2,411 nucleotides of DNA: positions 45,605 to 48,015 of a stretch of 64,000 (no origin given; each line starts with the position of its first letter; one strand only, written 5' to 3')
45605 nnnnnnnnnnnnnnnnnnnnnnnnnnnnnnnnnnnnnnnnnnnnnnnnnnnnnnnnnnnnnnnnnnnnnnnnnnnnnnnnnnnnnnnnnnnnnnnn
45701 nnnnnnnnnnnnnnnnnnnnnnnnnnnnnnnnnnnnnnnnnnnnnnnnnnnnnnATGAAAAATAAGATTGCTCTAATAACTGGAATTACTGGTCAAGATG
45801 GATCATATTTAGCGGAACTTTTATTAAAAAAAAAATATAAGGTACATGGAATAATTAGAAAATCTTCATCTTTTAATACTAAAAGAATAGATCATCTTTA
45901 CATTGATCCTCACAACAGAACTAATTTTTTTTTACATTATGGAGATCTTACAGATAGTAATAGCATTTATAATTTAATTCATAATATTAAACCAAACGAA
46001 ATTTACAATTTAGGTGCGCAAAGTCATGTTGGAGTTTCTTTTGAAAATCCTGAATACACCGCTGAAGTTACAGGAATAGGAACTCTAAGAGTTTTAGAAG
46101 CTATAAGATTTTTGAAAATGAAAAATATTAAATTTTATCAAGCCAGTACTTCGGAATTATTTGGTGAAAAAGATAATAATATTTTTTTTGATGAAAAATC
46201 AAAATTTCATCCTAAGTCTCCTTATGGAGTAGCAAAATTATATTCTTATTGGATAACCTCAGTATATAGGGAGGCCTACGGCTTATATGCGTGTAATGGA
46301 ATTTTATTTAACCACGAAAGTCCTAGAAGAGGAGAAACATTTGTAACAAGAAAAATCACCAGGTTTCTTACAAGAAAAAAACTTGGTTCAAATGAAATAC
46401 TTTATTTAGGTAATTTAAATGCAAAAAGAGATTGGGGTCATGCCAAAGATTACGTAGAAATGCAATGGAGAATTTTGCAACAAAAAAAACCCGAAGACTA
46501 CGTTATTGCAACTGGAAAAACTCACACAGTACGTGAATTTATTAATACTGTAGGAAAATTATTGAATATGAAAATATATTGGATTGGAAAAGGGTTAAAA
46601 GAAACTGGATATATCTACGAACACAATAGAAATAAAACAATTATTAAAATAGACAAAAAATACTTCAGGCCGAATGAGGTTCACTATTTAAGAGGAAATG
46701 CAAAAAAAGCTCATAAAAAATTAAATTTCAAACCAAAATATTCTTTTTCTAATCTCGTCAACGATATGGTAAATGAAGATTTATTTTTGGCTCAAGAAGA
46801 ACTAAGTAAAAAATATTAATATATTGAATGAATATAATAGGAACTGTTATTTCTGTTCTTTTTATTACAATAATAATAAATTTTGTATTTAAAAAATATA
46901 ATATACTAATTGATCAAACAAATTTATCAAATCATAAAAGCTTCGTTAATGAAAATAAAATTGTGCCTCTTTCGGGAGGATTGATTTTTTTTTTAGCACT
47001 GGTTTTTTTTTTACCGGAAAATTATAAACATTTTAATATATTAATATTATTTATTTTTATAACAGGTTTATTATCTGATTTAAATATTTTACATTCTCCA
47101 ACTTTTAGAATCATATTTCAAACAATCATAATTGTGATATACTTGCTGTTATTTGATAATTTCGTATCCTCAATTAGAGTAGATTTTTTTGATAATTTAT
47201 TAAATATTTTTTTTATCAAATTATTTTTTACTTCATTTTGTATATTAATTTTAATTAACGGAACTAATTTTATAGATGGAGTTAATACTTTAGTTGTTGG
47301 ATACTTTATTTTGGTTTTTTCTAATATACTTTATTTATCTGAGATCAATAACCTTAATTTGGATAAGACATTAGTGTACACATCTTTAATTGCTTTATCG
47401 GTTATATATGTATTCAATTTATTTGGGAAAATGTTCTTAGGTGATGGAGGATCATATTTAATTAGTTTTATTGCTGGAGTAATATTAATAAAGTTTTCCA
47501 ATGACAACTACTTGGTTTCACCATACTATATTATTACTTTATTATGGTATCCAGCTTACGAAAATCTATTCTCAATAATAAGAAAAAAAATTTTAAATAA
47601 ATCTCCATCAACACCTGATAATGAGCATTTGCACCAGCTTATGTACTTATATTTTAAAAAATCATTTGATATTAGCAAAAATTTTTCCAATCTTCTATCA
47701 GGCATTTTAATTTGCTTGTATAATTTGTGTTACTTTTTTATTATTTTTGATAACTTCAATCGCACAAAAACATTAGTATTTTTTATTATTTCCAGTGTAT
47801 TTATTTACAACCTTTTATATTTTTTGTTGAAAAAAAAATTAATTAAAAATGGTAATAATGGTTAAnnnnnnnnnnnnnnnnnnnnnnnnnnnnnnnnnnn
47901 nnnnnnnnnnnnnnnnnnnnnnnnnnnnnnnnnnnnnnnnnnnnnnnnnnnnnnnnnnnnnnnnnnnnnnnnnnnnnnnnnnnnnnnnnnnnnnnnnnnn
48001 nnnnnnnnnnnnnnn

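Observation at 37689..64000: Envelope-glycan island of at least 26 kb built around polyprenyl-phosphate-sugar synthases and many GT-C-like membrane proteins, with no recognisable Wzx/Wzy/Wzz or ABC exporter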

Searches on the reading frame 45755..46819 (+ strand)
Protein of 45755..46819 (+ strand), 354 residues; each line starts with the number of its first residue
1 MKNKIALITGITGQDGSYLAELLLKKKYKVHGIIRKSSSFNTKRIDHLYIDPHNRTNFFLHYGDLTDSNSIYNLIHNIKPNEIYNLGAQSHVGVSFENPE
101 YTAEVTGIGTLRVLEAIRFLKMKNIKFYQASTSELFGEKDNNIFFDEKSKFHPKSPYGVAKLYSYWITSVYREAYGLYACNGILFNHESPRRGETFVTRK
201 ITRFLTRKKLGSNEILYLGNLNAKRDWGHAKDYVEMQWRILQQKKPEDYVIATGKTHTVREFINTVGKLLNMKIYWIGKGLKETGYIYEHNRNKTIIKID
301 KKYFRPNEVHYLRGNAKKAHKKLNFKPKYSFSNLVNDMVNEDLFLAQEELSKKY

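Call 5: search_protein_families(library=pfam, max_evalue=0.01, proteins=[window:45755-46819:+])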
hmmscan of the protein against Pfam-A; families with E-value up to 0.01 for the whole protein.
window:45755-46819:+ (354 aa): 4 families
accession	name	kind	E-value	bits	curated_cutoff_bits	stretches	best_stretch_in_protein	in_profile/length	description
PF16363.11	GDP_Man_Dehyd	-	2.6e-140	468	27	1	7-338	1-332/332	GDP-mannose 4,6 dehydratase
PF01370.27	Epimerase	-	6.5e-70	235.7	20.9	1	6-252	1-240/240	NAD dependent epimerase/dehydratase family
PF04321.23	RmlD_sub_bind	-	8.7e-09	35.3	27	1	7-162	4-130/287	RmlD substrate binding domain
PF02719.21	Polysacc_synt_2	-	3.3e-05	23.7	20.2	1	7-123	2-121/293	Polysaccharide biosynthesis protein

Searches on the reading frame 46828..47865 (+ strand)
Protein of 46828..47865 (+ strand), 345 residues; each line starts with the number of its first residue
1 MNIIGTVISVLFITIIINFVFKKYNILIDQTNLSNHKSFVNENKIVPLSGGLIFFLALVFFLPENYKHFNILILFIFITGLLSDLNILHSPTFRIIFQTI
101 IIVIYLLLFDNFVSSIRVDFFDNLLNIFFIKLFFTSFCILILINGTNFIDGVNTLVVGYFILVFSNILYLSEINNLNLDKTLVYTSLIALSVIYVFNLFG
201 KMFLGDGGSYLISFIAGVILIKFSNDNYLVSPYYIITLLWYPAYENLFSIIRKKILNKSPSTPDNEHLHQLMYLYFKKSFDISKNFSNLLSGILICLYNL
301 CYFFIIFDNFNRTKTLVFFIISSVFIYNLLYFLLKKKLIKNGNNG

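Call 5: search_protein_families(library=pfam, max_evalue=0.01, proteins=[window:46828-47865:+])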
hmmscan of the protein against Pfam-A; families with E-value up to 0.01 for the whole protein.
window:46828-47865:+ (345 aa): 1 family
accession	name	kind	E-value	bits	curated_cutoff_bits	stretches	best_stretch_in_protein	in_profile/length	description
PF00953.26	Glycos_transf_4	-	7.1e-15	55.8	27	1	71-223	6-159/160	Glycosyl transferase family 4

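Call 77: search_protein_families(library=ncbifam, max_evalue=0.001, proteins=[window:46828-47865:+])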
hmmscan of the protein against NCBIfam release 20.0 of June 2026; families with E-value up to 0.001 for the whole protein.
window:46828-47865:+ (345 aa): 1 family
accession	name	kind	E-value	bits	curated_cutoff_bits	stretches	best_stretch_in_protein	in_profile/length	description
TIGR02380.1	ECA_wecA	exception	1.7e-14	53.7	326.05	1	7-326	4-327/346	UDP-N-acetylglucosamine--undecaprenyl-phosphate N-acetylglucosaminephosphotransferase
